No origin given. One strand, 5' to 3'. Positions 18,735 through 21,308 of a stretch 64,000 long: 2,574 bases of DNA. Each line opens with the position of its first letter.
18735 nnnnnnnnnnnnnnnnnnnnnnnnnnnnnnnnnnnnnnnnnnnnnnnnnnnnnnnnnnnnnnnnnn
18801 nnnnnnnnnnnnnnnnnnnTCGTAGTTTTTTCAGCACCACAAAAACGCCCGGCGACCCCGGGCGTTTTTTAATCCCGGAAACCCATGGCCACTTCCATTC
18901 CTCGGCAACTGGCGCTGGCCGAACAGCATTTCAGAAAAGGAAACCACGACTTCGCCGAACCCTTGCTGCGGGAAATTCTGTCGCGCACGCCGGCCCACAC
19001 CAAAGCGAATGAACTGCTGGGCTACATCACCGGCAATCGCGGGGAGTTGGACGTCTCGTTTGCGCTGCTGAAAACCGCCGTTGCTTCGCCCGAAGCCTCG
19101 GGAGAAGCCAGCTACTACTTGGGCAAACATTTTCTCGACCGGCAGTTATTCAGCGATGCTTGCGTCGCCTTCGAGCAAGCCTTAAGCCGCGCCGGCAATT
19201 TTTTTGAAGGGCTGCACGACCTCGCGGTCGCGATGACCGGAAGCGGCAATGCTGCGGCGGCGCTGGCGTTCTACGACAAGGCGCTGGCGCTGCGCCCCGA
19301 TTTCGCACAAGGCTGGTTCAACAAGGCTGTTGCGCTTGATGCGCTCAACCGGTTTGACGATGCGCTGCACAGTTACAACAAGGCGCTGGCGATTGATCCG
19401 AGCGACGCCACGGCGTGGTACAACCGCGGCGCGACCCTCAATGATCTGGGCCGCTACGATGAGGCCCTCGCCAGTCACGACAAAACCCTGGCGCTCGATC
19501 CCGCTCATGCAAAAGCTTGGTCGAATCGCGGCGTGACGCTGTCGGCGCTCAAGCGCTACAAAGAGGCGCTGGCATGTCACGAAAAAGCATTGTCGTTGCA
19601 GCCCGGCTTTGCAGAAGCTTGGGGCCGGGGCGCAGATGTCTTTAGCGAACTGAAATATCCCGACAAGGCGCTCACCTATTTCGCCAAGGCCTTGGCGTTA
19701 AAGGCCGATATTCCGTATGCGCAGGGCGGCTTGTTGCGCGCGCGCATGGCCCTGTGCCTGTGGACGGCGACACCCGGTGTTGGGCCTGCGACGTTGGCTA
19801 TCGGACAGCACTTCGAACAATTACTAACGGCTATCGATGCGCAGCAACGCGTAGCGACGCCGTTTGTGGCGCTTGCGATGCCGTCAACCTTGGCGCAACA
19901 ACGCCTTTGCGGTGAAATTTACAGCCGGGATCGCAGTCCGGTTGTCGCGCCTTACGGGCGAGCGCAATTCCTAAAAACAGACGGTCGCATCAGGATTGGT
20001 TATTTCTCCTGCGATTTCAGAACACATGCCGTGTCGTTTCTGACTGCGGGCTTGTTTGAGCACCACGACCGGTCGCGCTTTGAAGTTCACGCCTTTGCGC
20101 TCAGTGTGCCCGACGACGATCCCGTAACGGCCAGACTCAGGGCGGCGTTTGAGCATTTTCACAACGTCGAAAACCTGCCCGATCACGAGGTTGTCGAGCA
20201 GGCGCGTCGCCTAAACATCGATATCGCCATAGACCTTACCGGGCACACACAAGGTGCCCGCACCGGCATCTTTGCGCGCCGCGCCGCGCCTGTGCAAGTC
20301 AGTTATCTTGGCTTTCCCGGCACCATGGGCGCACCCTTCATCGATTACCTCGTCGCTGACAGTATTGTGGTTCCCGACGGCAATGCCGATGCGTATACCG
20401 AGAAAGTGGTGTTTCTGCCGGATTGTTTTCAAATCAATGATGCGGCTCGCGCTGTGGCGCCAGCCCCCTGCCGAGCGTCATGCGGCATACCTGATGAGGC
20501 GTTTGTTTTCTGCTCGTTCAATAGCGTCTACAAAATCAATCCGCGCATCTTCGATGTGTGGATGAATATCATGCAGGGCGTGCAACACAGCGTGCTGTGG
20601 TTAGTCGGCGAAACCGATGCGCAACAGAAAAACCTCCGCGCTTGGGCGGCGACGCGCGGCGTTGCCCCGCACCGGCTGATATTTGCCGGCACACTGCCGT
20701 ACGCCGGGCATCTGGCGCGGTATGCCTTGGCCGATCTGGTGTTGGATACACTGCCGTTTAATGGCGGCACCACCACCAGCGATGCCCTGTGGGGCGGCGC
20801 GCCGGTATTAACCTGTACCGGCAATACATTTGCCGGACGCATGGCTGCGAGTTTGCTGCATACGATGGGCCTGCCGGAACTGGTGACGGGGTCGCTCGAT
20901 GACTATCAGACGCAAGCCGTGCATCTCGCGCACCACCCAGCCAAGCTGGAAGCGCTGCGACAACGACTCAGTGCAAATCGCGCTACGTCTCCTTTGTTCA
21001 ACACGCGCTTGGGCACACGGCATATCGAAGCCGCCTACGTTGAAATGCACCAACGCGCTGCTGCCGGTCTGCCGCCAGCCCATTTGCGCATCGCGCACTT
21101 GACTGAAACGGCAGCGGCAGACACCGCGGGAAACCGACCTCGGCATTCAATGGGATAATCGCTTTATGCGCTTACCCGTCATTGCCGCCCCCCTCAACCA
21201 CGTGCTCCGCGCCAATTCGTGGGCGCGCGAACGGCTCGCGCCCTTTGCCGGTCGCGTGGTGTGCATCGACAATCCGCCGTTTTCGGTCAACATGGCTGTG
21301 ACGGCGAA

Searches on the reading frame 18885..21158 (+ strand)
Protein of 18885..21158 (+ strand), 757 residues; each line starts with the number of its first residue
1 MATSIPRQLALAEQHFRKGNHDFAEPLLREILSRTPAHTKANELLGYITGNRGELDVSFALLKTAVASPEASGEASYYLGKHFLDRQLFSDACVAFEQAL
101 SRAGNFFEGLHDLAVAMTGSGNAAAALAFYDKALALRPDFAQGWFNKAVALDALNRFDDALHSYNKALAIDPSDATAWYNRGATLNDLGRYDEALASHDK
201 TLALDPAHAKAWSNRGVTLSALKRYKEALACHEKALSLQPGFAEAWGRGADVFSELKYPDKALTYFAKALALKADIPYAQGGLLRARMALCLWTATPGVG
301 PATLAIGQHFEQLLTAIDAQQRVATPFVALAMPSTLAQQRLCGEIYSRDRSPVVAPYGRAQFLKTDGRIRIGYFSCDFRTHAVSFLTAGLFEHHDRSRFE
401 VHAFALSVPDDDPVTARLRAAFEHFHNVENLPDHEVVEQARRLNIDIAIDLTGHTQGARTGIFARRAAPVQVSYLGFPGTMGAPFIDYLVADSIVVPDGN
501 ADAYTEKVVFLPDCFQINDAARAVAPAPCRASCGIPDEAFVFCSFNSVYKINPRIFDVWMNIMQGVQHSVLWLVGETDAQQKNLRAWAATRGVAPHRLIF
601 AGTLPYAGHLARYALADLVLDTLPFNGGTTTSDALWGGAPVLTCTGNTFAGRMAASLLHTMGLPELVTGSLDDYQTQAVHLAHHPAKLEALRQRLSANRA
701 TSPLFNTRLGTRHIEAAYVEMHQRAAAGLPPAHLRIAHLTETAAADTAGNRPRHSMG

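Call 59: search_protein_families(library=pfam, proteins=[window:18885-21158:+], max_evalue=0.00001)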
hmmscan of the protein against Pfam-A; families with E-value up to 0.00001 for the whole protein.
window:18885-21158:+ (757 aa): 15 families
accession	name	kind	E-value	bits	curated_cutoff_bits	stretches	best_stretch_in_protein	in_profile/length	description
PF13844.12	Glyco_transf_41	-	1.1e-85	288.5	25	2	529-711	358-540/543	Glycosyl transferase family 41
PF00515.34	TPR_1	-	1.2e-35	120.3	27.8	3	209-242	1-34/34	Tetratricopeptide repeat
PF07719.23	TPR_2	-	6.4e-29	98.1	27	1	141-174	1-34/34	Tetratricopeptide repeat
PF13431.12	TPR_17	-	5.1e-26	89.2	24.4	1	164-195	2-33/34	Tetratricopeptide repeat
PF13181.12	TPR_8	-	4.4e-23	79.9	25.7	0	141-173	1-33/34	Tetratricopeptide repeat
PF13414.12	TPR_11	-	9e-22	76.9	26.8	1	153-188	6-41/42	TPR repeat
PF13428.12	TPR_14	-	4.2e-19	67.6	23.5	0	143-182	3-42/44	Tetratricopeptide repeat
PF13424.12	TPR_12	-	1.2e-18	67.4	30.1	1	175-238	3-74/77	Tetratricopeptide repeat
PF13432.12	TPR_16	-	2.6e-16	60.1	32.7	2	147-207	3-63/65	Tetratricopeptide repeat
PF14559.12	TPR_19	-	6.1e-14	52.5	25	1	119-178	3-62/68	Tetratricopeptide repeat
PF01239.28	PPTA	-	1.9e-11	43.4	29.5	0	158-186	2-30/32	Protein prenyltransferase alpha subunit repeat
PF13176.12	TPR_7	-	3.4e-11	42.7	27.9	0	187-208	11-34/36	Tetratricopeptide repeat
PF13371.12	TPR_9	-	7.9e-10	39.1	35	0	155-208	9-62/73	Tetratricopeptide repeat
PF13374.12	TPR_10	-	2.3e-08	34.2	27.5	0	213-238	6-31/42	Tetratricopeptide repeat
PF25063.1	ARM_TT21_C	-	2.1e-07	31.5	35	0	9-51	99-141/209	Tetratricopeptide repeat protein 21 C-terminal ARM domain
